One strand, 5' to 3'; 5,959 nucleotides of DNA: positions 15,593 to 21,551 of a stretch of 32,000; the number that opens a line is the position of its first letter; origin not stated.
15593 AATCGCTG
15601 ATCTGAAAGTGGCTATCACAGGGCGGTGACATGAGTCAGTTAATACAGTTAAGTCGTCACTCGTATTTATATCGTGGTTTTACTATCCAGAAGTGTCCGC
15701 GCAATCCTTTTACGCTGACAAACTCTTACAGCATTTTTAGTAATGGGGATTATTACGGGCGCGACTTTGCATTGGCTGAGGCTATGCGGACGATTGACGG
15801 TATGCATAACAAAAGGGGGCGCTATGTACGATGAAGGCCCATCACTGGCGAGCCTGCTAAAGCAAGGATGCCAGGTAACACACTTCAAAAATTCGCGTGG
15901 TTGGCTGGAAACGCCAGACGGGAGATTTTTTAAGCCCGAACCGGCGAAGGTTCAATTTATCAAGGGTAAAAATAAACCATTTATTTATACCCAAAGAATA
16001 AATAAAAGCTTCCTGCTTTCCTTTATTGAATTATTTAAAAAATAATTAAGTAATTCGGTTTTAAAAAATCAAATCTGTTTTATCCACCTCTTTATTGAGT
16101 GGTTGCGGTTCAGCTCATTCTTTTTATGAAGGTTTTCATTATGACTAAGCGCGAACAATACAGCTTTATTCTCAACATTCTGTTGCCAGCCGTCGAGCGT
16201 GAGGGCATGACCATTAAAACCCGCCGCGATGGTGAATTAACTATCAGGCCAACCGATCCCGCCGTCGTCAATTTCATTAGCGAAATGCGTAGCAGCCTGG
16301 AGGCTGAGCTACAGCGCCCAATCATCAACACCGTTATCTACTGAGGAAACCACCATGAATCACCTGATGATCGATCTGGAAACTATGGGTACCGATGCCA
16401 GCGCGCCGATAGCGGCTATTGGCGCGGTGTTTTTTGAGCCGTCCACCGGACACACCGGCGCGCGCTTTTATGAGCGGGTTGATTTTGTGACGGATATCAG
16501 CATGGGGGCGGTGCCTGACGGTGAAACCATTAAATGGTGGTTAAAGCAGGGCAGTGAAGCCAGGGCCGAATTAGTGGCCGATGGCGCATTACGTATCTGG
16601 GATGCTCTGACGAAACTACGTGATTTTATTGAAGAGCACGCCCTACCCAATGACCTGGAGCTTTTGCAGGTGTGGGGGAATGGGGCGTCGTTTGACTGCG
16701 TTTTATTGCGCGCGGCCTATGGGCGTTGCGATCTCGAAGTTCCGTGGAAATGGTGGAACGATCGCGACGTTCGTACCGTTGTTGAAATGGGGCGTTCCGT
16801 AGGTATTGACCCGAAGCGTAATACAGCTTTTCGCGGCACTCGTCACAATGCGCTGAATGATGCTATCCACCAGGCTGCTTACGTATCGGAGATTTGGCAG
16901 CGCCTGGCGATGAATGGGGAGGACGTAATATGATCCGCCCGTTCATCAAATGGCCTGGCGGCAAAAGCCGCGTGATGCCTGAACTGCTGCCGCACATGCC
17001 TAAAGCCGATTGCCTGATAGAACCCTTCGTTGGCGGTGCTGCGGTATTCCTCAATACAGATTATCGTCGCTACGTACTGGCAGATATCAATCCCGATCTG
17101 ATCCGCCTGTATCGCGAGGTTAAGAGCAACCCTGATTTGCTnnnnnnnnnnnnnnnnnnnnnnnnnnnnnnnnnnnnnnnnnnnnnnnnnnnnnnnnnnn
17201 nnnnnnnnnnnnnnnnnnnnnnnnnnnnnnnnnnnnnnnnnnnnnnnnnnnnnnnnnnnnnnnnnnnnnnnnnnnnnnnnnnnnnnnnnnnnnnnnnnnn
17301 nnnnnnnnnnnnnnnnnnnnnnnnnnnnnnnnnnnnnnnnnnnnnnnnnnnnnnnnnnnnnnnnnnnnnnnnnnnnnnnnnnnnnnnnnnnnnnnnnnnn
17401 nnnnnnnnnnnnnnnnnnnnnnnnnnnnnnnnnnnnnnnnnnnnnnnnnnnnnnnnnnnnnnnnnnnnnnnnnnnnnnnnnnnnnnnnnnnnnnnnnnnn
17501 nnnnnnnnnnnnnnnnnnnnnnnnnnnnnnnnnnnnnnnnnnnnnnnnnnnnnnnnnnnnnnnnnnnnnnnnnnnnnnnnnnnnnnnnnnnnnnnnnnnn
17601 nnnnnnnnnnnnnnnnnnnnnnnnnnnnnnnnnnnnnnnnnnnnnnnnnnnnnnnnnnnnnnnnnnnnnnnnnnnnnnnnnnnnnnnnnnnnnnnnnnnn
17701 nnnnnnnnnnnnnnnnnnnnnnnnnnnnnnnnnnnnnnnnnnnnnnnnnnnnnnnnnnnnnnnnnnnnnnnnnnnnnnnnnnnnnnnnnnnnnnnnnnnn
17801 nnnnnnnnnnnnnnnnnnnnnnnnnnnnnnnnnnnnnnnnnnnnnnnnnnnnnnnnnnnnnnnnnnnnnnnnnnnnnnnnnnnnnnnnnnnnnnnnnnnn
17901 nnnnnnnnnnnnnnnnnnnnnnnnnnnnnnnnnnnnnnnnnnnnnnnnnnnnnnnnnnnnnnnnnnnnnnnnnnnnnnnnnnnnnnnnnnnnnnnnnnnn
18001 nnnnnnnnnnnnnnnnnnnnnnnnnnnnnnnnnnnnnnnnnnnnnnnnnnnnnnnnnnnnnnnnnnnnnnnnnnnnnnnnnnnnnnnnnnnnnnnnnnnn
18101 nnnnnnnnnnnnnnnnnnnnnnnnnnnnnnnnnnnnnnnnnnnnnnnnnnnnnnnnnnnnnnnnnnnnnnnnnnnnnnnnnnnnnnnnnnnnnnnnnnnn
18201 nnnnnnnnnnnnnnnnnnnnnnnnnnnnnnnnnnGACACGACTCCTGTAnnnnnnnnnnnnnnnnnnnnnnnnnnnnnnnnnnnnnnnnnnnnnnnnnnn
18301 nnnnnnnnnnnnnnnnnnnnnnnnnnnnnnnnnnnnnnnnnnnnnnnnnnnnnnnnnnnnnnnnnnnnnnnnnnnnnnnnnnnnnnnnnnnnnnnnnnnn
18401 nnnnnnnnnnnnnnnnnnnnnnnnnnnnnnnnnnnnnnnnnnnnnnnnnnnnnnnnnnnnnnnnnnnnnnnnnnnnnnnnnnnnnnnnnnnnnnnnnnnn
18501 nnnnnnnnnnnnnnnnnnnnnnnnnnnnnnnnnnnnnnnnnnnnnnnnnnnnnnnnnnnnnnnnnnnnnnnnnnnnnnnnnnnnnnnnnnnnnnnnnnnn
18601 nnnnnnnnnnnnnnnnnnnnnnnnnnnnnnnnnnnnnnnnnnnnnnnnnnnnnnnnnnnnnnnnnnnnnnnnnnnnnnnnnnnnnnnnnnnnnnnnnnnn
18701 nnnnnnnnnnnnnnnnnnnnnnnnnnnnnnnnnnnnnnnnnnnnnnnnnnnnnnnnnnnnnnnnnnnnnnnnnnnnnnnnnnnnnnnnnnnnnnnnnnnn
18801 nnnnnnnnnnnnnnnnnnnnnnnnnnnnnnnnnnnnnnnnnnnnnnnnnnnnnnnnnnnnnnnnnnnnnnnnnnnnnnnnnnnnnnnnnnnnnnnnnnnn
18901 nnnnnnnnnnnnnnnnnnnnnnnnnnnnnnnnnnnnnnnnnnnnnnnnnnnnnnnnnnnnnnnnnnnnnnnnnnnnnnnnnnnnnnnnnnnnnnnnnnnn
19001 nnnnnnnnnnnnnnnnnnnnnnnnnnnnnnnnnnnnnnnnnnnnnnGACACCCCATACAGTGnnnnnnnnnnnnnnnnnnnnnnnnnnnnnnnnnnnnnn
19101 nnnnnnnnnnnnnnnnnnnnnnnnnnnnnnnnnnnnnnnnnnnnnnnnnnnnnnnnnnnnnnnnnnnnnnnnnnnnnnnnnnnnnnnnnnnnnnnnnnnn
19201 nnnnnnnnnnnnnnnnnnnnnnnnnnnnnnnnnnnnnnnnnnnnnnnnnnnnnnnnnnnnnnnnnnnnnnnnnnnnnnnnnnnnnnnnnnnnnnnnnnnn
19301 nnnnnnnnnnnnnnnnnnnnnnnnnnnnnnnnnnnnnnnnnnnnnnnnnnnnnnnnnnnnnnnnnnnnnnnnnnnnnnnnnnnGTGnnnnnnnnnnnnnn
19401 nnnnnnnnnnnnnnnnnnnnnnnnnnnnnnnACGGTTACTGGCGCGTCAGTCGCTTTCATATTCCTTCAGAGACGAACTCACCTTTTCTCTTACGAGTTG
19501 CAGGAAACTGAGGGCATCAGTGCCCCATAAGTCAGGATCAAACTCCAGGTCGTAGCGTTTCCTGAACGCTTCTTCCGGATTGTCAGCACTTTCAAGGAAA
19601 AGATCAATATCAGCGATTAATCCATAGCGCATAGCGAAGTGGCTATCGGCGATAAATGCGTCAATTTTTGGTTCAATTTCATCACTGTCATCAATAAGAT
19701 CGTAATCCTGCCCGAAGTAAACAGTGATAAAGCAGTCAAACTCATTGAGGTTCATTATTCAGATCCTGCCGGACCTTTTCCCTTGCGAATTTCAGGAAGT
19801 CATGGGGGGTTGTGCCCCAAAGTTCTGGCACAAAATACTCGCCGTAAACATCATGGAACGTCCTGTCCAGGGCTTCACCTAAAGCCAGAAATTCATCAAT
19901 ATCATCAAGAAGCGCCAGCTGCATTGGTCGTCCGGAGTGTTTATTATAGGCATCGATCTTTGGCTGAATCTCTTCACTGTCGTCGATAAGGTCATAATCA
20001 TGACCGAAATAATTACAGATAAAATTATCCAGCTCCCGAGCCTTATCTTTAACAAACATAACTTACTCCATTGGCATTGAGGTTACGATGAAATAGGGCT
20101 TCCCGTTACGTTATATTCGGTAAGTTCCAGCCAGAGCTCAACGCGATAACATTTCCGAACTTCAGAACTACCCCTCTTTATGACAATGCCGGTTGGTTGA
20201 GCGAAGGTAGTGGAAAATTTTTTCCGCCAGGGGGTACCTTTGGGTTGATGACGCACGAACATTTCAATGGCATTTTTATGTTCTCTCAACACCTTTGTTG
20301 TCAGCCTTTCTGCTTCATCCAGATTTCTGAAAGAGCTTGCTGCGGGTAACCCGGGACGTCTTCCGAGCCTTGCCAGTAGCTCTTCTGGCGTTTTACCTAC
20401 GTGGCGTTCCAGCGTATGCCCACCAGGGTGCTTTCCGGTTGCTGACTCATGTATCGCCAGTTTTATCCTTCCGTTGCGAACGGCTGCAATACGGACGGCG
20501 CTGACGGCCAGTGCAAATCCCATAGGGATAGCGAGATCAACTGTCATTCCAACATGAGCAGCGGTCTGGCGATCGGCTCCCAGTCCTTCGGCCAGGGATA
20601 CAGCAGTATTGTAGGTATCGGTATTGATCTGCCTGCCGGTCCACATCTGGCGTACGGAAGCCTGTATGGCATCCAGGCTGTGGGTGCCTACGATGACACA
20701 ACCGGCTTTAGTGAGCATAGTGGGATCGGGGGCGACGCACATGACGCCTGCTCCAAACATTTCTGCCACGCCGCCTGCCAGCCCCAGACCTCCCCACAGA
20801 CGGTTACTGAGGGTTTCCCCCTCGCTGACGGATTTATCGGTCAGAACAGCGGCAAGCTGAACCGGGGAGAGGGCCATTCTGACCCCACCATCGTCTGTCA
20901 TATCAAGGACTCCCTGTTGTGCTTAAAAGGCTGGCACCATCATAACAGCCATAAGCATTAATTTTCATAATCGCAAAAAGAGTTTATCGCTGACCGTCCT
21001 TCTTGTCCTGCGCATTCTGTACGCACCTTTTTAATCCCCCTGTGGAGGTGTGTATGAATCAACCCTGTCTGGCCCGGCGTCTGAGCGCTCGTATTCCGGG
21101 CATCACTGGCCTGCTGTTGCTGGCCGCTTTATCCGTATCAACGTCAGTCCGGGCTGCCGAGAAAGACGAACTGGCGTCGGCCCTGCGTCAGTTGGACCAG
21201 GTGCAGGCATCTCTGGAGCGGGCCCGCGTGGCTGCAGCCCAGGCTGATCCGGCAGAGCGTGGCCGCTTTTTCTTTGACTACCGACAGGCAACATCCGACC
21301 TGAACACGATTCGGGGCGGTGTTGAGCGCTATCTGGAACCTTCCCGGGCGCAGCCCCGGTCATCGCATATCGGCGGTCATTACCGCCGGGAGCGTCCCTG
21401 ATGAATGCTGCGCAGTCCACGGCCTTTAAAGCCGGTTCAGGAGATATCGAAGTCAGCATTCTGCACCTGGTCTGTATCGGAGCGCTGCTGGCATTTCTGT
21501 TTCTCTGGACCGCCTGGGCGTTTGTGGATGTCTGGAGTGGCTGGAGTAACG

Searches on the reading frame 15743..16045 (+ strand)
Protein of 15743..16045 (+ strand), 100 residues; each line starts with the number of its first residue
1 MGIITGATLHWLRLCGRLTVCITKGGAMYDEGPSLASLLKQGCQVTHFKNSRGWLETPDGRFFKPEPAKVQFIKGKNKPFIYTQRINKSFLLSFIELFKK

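Call 13: search_protein_families(library=pfam, proteins=[window:15743-16045:+], max_evalue=0.01)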
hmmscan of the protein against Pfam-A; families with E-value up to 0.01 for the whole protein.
window:15743-16045:+ (100 aa): 1 family
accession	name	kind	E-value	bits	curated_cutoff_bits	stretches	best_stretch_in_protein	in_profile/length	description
PF10893.13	Phage_186_Fil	-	2e-19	69.4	25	1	33-84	2-51/56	Bacteriophage 186, Fil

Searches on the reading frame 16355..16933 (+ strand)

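Call 13: search_protein_families(library=pfam, proteins=[window:16355-16933:+], max_evalue=0.01)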
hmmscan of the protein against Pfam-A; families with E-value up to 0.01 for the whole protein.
window:16355-16933:+ (192 aa): 1 family
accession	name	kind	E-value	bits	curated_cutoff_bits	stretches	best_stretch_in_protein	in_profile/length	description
PF16473.11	Rv2179c-like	-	3e-71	239.2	27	1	2-181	1-177/177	3'-5' exoribonuclease Rv2179c-like domain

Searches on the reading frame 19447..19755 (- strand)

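Call 14: search_protein_families(library=pfam, proteins=[window:19447-19755:-], max_evalue=0.01)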
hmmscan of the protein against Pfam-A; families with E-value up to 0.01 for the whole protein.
window:19447-19755:- (102 aa): 1 family
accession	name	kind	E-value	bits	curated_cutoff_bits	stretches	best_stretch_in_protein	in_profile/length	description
PF18593.6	CdiI_2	-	1.4e-15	58.2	26.7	1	3-91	2-90/91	CdiI immunity protein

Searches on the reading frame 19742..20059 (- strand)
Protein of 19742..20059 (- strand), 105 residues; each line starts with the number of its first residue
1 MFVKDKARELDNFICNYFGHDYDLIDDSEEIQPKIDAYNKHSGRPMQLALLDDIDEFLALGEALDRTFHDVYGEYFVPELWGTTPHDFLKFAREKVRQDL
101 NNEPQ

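Call 14: search_protein_families(library=pfam, proteins=[window:19742-20059:-], max_evalue=0.01)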
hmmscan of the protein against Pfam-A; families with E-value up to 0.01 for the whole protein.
window:19742-20059:- (105 aa): 1 family
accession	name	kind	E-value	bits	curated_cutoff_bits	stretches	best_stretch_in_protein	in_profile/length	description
PF18593.6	CdiI_2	-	2.4e-14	54.3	26.7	1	7-94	2-89/91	CdiI immunity protein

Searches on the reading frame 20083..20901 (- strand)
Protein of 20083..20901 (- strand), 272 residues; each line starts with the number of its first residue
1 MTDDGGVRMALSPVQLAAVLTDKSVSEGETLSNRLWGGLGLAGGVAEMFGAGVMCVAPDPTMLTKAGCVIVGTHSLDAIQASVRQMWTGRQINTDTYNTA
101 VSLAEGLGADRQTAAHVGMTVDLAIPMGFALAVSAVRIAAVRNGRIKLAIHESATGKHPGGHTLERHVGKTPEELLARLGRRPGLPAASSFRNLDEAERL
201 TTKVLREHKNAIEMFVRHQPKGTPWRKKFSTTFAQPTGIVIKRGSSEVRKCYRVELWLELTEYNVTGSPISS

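Call 14: search_protein_families(library=pfam, proteins=[window:20083-20901:-], max_evalue=0.01)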
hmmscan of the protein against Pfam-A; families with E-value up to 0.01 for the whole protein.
window:20083-20901:- (272 aa): 1 family
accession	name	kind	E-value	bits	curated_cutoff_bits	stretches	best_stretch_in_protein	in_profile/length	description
PF18431.6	RNAse_A_bac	-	4.5e-24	85.9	27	1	161-264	1-102/113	Bacterial CdiA-CT RNAse A domain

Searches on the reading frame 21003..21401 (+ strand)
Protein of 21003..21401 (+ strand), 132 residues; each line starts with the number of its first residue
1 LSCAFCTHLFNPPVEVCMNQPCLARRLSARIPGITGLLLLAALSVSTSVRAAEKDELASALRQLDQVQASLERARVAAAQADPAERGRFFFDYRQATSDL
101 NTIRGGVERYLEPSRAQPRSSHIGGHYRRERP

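Call 14: search_protein_families(library=pfam, proteins=[window:21003-21401:+], max_evalue=0.01)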
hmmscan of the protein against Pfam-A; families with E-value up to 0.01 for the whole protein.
window:21003-21401:+ (132 aa): 1 family
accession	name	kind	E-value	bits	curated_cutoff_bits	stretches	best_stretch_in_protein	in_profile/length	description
PF09686.15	Plasmid_RAQPRD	-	8.7e-23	80.7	23.1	1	50-121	2-69/76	Plasmid protein of unknown function (Plasmid_RAQPRD)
